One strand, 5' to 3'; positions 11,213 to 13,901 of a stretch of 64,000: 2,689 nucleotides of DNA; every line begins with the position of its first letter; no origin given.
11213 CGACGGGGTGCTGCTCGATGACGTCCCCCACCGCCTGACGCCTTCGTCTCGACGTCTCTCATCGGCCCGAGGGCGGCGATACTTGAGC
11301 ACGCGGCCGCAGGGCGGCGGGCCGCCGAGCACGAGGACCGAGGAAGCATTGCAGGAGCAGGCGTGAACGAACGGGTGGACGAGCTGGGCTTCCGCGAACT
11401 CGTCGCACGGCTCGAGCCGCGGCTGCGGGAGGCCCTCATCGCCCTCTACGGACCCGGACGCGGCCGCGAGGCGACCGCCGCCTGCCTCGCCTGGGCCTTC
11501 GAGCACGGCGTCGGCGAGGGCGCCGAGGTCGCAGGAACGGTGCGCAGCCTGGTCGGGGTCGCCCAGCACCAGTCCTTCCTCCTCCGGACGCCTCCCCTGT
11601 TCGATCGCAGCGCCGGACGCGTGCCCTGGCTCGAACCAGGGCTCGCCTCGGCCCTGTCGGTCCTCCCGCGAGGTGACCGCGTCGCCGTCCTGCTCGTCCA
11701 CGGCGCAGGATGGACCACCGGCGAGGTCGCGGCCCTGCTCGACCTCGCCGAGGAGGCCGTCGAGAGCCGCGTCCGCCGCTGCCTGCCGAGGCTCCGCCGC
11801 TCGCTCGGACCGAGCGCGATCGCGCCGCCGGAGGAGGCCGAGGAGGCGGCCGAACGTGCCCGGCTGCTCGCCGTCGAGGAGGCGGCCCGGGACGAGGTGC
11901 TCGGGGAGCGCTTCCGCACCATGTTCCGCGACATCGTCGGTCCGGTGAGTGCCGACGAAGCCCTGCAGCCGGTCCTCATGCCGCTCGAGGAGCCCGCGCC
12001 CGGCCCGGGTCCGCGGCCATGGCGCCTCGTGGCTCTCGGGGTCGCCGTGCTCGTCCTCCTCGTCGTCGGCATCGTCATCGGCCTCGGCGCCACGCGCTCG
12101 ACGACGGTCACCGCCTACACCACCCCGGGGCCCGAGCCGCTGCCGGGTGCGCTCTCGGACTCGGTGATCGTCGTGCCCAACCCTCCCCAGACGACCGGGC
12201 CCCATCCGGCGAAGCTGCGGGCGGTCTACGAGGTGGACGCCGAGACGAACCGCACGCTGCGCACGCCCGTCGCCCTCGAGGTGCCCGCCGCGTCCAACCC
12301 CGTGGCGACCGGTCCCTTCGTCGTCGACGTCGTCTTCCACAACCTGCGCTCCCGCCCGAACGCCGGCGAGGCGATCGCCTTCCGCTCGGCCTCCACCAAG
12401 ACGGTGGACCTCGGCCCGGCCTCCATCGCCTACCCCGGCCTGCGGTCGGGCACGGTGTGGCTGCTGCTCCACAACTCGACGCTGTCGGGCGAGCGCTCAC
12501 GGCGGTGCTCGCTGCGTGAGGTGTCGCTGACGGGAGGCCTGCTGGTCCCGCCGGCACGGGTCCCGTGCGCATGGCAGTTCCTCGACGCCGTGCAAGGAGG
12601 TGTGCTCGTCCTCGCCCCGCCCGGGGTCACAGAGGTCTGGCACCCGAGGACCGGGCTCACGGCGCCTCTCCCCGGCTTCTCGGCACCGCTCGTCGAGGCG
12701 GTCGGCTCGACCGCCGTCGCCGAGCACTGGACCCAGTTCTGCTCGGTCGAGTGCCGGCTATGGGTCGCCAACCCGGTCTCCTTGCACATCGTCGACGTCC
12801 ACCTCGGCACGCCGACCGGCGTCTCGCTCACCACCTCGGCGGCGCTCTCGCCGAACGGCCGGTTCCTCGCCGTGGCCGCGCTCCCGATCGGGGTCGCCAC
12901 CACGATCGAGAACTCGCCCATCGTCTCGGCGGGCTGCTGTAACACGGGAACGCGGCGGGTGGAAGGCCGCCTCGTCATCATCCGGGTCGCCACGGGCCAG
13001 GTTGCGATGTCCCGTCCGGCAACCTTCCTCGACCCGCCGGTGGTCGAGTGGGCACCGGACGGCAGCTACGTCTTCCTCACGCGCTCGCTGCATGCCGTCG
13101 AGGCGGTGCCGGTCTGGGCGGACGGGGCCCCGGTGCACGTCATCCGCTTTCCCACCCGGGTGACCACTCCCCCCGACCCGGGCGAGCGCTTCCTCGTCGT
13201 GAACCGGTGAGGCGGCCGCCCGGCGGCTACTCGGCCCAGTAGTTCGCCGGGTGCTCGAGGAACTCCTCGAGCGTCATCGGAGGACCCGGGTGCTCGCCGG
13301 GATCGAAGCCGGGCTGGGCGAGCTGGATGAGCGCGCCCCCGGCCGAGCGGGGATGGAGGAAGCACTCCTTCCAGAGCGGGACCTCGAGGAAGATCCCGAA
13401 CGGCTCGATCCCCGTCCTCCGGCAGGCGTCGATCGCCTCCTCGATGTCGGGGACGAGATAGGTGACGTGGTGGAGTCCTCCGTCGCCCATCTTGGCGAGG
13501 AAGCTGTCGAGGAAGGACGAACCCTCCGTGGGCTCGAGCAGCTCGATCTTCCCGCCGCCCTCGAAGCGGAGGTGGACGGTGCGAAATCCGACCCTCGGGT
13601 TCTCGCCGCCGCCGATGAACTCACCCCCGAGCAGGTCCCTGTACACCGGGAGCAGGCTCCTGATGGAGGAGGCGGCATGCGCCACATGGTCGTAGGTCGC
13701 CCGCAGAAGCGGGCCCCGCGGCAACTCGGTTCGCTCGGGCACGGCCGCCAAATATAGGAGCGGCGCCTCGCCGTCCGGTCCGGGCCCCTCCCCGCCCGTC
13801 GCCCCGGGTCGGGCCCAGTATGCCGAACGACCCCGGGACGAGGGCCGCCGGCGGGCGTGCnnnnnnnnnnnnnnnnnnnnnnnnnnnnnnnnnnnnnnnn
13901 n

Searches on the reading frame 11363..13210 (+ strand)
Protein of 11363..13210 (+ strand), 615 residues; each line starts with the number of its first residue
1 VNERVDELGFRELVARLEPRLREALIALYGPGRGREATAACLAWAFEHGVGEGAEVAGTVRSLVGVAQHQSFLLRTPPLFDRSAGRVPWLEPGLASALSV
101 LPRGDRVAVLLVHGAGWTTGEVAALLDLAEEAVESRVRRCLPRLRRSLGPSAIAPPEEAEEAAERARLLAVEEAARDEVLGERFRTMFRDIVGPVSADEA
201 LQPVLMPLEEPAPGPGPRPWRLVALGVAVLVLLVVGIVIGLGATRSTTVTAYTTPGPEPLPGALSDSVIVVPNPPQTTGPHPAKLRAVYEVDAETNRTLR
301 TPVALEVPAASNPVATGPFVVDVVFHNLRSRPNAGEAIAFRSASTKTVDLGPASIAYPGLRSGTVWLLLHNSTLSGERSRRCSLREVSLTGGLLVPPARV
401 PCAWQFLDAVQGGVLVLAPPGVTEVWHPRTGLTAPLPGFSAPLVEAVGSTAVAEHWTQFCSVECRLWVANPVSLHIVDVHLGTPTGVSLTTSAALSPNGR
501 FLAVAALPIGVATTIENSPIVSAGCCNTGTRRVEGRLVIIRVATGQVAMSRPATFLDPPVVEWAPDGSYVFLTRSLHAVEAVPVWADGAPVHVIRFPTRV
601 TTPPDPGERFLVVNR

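Call 3: search_protein_families(library=pfam, proteins=[window:11363-13210:+], max_evalue=0.01)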
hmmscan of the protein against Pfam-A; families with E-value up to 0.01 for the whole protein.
window:11363-13210:+ (615 aa): 2 families
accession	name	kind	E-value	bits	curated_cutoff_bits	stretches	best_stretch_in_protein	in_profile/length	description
PF08281.18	Sigma70_r4_2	-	1.7e-08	34.4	25.7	1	95-139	5-49/54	Sigma-70, region 4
PF04545.22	Sigma70_r4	-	3e-06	27.1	24.1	1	97-145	1-49/50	Sigma-70, region 4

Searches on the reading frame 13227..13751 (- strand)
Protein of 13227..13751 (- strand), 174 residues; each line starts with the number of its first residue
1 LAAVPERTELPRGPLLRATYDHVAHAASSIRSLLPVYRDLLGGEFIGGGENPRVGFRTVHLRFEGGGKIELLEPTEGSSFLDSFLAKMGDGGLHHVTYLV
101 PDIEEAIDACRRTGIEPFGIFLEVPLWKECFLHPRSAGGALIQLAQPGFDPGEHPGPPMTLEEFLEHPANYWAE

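Call 3: search_protein_families(library=pfam, proteins=[window:13227-13751:-], max_evalue=0.01)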
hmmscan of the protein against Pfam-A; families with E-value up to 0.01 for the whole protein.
window:13227-13751:- (174 aa): 3 families
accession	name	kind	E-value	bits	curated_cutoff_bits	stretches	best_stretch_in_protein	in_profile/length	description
PF13669.12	Glyoxalase_4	-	7.6e-11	42.7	27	1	21-117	1-93/109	Glyoxalase/Bleomycin resistance protein/Dioxygenase superfamily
PF13468.12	Glyoxalase_3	-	7.8e-08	33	25.1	1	21-75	2-55/176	Glyoxalase-like domain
PF00903.31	Glyoxalase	-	0.00028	21.7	20.6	1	20-116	2-94/121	Glyoxalase/Bleomycin resistance protein/Dioxygenase superfamily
